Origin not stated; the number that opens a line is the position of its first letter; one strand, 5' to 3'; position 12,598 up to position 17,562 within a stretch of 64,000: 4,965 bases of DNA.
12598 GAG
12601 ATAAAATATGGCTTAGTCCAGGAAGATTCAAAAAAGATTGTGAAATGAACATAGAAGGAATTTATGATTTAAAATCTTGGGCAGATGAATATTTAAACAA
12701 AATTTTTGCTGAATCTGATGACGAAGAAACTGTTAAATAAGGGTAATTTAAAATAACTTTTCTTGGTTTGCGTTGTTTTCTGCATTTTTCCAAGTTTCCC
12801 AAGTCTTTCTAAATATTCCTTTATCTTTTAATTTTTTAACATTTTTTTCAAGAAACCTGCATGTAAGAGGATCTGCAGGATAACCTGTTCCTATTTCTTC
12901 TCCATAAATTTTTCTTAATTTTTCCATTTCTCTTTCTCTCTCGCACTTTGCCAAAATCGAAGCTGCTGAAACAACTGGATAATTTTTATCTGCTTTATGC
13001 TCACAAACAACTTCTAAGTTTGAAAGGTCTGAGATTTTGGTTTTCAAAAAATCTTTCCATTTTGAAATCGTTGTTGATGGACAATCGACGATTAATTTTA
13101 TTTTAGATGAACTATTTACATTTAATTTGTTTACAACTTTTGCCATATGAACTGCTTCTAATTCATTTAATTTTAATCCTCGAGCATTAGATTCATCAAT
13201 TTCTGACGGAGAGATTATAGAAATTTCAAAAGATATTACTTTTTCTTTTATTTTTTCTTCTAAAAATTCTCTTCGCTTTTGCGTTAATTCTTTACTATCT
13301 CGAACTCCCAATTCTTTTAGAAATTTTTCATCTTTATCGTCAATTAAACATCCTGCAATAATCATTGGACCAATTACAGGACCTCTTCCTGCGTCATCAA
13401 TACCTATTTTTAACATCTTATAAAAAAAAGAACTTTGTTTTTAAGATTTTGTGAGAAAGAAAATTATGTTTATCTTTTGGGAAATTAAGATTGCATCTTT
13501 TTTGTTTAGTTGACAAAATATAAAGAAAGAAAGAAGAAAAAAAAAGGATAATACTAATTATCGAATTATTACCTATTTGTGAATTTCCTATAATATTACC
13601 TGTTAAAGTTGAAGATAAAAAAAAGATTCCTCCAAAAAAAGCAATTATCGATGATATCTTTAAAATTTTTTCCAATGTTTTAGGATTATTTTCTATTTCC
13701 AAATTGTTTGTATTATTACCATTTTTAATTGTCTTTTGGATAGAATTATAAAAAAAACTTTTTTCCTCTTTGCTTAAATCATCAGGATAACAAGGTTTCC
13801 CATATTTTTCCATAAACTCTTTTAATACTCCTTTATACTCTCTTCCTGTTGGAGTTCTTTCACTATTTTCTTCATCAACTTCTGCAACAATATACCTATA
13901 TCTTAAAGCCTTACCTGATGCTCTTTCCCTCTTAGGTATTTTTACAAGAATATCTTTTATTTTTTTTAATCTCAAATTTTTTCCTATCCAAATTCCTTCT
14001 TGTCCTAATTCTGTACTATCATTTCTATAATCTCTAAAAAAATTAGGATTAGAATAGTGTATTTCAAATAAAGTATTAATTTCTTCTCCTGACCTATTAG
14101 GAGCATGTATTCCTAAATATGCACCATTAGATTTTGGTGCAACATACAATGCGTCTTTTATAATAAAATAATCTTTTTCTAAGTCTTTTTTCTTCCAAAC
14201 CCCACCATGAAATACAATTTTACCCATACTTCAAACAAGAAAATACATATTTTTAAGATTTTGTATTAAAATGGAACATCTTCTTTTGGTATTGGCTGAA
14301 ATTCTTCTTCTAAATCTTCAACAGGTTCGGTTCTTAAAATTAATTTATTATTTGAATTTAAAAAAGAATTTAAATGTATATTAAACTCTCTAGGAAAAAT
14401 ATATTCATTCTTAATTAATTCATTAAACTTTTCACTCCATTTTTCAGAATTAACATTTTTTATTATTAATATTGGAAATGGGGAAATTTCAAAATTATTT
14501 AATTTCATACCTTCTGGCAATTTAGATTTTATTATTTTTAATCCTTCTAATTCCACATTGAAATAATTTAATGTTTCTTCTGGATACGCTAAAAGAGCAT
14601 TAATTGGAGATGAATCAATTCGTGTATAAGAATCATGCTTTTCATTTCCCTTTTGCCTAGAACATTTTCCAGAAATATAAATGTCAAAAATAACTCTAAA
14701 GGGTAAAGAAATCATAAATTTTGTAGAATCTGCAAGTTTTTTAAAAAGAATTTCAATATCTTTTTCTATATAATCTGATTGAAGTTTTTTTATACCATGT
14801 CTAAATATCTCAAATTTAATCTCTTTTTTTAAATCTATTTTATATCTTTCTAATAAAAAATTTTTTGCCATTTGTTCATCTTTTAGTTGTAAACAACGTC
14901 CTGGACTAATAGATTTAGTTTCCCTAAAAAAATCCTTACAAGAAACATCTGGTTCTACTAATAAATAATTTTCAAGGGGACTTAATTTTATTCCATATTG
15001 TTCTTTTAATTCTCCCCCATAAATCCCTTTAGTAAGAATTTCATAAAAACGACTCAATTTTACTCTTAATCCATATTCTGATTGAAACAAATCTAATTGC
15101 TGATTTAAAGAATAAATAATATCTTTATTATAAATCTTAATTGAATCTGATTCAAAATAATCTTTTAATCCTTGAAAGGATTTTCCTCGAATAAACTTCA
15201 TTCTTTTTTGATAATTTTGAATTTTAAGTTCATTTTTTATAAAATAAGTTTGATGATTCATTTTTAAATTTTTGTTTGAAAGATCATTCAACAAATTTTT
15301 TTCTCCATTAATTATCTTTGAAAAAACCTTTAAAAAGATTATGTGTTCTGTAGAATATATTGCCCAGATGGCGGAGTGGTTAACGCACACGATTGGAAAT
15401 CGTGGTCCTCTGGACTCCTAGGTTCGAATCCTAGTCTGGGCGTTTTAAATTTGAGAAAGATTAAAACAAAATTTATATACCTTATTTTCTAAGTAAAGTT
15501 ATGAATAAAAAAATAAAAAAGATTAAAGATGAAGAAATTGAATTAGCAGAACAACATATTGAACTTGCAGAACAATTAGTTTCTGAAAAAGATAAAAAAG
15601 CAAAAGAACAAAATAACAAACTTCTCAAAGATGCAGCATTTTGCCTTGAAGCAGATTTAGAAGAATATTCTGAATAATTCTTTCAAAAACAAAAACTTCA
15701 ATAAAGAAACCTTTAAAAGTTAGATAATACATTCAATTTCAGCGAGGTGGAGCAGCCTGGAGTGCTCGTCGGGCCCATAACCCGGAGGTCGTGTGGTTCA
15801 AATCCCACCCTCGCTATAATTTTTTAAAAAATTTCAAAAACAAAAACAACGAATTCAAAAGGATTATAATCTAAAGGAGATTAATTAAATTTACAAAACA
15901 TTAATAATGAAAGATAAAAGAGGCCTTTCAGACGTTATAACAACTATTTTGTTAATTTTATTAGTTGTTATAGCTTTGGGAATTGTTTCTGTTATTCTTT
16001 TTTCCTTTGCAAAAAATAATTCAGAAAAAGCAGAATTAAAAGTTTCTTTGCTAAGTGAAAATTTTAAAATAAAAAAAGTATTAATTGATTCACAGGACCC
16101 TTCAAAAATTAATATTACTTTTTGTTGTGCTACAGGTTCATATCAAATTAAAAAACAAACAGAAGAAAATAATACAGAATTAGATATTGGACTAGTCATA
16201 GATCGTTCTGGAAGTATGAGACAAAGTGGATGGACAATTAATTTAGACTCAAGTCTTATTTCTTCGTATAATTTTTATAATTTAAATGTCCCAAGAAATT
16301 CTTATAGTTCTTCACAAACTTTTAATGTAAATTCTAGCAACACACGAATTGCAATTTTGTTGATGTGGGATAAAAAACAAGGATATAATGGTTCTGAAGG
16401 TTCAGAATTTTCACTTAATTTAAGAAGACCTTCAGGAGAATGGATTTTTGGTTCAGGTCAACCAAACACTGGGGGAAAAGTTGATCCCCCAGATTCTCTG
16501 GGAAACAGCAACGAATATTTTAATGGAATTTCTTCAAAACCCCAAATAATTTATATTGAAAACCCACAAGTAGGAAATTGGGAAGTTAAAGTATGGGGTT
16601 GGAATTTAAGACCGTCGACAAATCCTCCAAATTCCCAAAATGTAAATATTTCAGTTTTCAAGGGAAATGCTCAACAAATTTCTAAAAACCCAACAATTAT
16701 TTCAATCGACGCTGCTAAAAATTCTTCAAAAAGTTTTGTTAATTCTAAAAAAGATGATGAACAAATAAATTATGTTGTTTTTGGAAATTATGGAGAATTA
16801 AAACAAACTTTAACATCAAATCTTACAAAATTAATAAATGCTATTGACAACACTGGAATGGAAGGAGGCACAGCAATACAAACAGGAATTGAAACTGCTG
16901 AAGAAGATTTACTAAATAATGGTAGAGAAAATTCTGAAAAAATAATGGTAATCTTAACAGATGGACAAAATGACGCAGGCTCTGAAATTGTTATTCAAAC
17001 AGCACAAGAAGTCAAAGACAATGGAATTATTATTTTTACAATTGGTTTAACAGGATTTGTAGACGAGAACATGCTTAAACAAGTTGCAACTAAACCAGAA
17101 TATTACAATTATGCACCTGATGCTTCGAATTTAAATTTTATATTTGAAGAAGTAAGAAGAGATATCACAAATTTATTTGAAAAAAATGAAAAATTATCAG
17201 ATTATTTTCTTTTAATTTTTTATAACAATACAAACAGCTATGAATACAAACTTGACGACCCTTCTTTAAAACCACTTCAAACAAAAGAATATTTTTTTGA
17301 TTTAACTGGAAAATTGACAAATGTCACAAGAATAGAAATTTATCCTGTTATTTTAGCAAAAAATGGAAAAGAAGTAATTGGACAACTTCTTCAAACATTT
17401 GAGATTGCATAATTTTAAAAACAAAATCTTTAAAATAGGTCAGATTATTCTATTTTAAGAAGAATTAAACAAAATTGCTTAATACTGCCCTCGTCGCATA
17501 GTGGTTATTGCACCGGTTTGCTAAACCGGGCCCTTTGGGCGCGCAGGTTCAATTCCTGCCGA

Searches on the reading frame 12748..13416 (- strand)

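Call 50: search_protein_families(library=pfam, proteins=[window:12748-13416:-], max_evalue=0.00001)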
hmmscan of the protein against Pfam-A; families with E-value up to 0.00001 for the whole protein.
window:12748-13416:- (222 aa): 1 family
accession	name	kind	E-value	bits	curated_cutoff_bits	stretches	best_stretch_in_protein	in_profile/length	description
PF01351.25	RNase_HII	-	3.7e-46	158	25.8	1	4-208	1-198/199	Ribonuclease HII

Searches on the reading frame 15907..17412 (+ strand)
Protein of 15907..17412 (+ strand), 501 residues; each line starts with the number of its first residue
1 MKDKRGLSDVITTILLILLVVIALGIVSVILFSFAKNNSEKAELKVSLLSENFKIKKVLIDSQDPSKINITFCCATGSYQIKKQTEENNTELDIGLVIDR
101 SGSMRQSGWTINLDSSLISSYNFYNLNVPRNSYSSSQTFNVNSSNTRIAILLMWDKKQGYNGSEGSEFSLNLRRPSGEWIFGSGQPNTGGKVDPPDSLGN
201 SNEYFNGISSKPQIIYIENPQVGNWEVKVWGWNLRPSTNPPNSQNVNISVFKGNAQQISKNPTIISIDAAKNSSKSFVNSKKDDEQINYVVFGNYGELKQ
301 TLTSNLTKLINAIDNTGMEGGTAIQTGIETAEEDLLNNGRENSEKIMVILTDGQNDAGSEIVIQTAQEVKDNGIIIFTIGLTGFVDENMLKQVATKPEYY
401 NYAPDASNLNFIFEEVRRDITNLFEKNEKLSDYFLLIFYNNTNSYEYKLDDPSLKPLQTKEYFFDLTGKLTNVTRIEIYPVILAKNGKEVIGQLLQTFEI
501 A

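Call 50: search_protein_families(library=pfam, proteins=[window:15907-17412:+], max_evalue=0.00001)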
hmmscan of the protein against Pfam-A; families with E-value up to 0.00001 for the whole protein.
window:15907-17412:+ (501 aa): 3 families
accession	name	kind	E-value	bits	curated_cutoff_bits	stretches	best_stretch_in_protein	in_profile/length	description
PF00092.34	VWA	-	3.3e-18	67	23.8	1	271-413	21-172/174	von Willebrand factor type A domain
PF13519.12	VWA_2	-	4.5e-11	43.8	27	1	267-354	21-107/107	von Willebrand factor type A domain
PF07790.16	Pilin_N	-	7.5e-06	27.2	25.2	0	6-46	2-42/78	Archaeal Type IV pilin, N-terminal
